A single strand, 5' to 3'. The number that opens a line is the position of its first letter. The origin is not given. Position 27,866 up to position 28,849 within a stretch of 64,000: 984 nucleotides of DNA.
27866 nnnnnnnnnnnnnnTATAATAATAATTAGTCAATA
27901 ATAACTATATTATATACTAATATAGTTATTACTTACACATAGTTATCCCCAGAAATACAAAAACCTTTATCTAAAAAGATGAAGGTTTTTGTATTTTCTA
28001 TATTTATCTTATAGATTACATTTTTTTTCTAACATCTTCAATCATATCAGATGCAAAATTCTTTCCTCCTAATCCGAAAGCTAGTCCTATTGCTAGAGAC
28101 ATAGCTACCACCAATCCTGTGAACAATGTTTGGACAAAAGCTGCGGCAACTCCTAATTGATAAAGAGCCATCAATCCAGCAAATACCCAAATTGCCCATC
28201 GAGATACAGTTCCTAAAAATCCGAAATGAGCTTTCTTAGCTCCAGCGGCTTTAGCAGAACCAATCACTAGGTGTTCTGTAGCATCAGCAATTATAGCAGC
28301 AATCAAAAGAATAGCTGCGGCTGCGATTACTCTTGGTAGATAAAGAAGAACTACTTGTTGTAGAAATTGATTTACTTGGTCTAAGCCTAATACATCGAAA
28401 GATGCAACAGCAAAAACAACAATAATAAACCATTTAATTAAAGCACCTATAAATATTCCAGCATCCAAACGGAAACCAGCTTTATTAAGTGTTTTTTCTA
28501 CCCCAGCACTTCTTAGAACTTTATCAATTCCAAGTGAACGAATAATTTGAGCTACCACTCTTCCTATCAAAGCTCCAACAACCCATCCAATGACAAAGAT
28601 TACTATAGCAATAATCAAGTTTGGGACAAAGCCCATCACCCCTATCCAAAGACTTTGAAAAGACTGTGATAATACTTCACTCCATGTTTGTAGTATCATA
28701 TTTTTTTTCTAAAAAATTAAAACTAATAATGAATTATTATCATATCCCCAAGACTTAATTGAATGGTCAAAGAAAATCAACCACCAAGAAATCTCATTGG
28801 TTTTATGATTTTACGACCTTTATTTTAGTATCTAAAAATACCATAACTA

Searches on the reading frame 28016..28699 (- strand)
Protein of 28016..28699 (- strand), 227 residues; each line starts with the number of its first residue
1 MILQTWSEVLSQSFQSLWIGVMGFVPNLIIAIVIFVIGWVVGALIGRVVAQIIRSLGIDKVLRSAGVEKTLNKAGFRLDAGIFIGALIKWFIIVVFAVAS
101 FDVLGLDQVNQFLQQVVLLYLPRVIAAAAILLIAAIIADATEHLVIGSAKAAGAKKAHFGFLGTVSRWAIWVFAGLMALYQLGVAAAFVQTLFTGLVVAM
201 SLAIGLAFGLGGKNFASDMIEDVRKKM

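Call 10: search_protein_families(library=pfam, proteins=[window:28016-28699:-], max_evalue=0.01)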
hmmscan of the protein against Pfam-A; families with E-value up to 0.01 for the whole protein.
window:28016-28699:- (227 aa): 1 family
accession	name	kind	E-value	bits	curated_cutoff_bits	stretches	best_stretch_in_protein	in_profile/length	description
PF05552.17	MS_channel_1st_1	-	8.3e-16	58.1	22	2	12-60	1-49/50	Mechanosensitive ion channel, conserved TM helix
